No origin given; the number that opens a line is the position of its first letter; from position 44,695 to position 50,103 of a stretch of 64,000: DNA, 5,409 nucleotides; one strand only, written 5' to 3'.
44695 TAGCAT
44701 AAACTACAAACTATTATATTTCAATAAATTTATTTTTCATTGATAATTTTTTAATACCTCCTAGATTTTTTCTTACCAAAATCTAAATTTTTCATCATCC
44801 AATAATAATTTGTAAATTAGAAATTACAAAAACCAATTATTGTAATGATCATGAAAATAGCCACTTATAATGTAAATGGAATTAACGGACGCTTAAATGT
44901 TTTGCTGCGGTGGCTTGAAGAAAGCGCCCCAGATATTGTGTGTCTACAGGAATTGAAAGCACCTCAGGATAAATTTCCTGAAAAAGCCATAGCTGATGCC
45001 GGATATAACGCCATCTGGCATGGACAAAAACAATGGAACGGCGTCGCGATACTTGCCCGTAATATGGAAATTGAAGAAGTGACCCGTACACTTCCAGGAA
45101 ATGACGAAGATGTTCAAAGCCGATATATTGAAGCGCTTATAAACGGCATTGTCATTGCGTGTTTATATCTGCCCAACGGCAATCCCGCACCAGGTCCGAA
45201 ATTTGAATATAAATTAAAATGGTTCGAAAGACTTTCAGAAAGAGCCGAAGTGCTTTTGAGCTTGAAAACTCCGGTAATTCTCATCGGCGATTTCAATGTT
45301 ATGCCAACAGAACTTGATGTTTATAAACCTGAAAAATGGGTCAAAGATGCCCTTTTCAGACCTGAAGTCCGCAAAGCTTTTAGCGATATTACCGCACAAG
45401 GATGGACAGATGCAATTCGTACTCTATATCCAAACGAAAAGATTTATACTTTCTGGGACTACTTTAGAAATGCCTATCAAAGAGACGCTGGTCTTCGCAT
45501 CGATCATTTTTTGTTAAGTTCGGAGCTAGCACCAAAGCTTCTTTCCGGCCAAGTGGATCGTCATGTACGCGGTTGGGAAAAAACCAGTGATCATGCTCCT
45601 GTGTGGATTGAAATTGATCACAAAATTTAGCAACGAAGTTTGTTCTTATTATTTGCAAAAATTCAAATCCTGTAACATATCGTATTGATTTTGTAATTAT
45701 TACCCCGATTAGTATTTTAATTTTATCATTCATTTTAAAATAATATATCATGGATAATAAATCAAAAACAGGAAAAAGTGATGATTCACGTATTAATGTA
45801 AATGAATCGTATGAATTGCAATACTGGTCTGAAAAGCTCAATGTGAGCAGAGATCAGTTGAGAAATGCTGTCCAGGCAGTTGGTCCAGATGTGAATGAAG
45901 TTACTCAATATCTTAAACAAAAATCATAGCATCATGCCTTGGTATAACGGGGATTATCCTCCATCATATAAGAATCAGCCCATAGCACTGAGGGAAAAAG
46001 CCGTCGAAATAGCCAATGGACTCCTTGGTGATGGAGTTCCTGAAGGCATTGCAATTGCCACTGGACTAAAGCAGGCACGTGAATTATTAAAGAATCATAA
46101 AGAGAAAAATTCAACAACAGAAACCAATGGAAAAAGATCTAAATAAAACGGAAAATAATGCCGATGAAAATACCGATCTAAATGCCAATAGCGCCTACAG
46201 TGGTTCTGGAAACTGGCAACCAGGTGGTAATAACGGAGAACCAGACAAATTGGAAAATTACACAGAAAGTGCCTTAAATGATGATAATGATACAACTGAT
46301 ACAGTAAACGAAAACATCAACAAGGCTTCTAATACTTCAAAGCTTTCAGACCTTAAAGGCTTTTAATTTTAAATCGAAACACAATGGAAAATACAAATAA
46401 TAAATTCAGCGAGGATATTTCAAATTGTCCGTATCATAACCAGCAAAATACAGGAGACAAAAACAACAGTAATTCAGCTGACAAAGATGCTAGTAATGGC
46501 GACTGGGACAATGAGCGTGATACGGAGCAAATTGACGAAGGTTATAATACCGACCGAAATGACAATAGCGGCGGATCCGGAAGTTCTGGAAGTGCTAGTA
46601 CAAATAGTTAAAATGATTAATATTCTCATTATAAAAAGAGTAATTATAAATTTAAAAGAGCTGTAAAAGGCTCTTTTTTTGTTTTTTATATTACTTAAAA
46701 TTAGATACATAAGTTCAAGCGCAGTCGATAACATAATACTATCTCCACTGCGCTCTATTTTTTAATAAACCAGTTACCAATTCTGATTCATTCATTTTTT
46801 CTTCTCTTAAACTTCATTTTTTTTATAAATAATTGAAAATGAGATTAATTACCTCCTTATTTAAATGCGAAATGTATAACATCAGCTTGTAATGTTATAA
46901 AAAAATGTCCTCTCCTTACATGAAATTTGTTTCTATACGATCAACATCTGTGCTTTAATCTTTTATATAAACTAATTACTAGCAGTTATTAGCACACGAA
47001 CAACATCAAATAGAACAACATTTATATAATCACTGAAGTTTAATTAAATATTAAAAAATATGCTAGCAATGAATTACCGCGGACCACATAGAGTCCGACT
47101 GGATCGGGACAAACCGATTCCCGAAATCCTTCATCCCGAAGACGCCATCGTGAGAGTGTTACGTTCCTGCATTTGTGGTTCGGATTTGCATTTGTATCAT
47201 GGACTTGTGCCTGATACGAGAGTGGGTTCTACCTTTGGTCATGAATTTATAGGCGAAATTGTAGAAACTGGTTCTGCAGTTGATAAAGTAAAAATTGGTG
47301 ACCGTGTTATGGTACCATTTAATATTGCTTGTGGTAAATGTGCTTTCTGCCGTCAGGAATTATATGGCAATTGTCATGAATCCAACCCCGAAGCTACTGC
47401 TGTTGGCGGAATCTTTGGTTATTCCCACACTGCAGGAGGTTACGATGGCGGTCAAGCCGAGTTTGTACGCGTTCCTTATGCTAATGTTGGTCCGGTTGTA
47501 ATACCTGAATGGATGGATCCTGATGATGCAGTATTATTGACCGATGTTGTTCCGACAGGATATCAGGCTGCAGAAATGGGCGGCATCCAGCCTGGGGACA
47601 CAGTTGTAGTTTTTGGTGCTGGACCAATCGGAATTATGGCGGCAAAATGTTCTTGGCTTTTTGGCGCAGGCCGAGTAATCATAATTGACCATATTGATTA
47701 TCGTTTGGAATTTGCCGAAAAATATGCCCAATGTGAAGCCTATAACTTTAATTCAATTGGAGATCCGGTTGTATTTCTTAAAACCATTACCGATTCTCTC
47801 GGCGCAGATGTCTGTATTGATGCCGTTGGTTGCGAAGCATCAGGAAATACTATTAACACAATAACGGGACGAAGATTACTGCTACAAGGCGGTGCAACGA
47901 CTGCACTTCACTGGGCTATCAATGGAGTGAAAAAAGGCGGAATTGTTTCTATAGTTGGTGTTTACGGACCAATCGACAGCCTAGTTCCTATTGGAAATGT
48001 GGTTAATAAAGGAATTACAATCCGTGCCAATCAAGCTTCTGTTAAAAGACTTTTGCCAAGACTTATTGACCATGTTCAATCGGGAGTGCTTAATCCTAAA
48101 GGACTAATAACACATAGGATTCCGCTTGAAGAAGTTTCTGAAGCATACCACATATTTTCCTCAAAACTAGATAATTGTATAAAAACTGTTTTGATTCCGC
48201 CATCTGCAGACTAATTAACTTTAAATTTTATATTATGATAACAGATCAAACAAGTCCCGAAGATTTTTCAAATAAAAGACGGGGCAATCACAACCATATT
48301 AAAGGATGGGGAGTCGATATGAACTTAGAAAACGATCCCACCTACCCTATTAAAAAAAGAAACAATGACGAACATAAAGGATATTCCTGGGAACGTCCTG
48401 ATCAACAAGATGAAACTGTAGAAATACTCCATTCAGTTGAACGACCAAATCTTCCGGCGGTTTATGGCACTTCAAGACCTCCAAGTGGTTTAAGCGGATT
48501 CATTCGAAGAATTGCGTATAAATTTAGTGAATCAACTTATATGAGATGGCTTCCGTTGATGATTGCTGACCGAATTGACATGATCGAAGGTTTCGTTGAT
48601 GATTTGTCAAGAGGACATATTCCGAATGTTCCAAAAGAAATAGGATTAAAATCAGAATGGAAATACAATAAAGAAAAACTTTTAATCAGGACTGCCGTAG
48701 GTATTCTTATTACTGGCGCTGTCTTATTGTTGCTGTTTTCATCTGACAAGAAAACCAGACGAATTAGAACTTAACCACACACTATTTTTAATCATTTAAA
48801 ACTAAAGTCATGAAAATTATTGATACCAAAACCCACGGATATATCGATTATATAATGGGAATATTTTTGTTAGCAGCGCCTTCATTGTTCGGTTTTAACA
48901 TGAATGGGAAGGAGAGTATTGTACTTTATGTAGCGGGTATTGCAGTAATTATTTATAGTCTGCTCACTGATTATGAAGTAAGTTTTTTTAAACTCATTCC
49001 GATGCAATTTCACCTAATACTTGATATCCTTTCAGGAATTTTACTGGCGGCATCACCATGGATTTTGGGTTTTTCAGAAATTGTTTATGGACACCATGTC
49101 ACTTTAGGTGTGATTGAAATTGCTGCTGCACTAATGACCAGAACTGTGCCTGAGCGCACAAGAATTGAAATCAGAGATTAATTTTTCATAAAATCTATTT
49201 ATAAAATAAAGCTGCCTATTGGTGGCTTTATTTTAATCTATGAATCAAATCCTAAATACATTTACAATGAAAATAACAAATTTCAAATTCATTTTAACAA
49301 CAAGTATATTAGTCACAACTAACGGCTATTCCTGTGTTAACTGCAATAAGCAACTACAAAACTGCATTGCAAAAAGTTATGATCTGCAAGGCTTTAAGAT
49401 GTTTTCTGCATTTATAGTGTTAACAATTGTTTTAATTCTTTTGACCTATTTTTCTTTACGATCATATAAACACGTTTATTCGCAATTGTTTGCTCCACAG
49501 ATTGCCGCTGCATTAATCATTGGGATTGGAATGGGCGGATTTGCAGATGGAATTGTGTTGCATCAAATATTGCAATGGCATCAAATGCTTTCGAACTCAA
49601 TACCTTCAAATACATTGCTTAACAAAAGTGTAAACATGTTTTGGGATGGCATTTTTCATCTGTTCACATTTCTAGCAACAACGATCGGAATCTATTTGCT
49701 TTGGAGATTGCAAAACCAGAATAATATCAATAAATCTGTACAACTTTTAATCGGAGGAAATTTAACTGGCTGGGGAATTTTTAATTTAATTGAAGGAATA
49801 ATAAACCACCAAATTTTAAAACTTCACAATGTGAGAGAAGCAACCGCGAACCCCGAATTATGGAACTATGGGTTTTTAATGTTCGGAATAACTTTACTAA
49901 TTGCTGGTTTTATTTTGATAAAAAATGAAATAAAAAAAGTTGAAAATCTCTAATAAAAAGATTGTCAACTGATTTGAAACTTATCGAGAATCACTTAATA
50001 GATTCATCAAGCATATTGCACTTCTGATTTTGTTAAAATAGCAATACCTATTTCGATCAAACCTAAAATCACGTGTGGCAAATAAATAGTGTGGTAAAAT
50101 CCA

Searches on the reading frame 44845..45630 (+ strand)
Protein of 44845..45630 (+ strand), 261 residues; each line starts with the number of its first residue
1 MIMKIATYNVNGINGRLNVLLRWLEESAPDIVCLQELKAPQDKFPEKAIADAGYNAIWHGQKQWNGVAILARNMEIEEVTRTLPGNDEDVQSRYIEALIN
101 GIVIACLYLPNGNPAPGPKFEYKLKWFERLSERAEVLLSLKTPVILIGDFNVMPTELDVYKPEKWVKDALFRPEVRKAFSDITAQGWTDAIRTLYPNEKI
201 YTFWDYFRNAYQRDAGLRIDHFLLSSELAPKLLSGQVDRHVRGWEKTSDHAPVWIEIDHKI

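Call 39: search_protein_families(library=pfam, proteins=[window:44845-45630:+], max_evalue=0.01)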
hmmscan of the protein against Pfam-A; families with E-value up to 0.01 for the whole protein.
window:44845-45630:+ (261 aa): 1 family
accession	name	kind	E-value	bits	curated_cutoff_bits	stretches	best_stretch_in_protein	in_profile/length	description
PF03372.29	Exo_endo_phos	-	1.3e-28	100.6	24.5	1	6-250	1-225/225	Endonuclease/Exonuclease/phosphatase family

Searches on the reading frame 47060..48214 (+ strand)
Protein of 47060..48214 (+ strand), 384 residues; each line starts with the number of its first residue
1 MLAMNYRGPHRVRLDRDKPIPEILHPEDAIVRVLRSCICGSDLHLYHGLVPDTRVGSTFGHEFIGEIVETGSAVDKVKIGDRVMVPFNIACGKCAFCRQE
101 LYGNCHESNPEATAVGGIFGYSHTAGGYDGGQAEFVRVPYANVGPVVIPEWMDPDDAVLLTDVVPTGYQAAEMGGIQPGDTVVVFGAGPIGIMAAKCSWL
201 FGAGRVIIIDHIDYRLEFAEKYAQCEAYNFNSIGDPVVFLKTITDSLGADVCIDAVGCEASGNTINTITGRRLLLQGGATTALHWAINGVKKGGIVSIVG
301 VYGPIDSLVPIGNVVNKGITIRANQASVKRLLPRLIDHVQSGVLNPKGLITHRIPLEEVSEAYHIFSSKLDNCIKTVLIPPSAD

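Call 39: search_protein_families(library=pfam, proteins=[window:47060-48214:+], max_evalue=0.01)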
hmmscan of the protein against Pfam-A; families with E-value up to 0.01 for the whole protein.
window:47060-48214:+ (384 aa): 3 families
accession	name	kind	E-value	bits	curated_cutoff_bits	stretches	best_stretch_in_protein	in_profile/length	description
PF08240.17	ADH_N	-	1e-23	84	23.5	1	26-145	2-101/104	Alcohol dehydrogenase GroES-like domain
PF00107.32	ADH_zinc_N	-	6.4e-11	42.7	31.8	1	189-260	1-70/129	Zinc-binding dehydrogenase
PF16912.11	Glu_dehyd_C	-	0.00058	19.8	34.9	0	278-378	108-209/211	Glucose dehydrogenase C-terminus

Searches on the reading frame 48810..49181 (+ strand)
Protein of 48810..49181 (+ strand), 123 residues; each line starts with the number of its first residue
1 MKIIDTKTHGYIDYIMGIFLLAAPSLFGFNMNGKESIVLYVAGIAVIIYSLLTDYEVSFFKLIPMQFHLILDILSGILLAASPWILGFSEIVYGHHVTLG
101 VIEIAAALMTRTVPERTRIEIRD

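Call 39: search_protein_families(library=pfam, proteins=[window:48810-49181:+], max_evalue=0.01)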
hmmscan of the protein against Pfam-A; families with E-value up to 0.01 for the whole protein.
window:48810-49181:+ (123 aa): 1 family
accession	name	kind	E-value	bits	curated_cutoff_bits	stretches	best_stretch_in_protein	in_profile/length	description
PF03779.20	SPW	-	1.3e-16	61.3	31.5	1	9-108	2-93/93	SPW repeat domain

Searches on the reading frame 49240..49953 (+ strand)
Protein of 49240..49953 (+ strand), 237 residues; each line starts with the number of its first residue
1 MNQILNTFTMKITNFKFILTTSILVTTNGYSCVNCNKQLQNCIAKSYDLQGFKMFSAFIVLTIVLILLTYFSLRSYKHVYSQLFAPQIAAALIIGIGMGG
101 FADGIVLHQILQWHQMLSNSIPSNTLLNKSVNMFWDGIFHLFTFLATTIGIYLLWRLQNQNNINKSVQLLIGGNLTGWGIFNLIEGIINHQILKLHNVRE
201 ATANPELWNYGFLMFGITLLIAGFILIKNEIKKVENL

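Call 39: search_protein_families(library=pfam, proteins=[window:49240-49953:+], max_evalue=0.01)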
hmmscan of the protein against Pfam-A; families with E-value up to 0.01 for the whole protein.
window:49240-49953:+ (237 aa): 1 family
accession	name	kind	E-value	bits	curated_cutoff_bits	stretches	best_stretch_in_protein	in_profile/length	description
PF10002.14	DUF2243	-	5.1e-47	160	25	1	90-229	1-139/140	Predicted membrane protein (DUF2243)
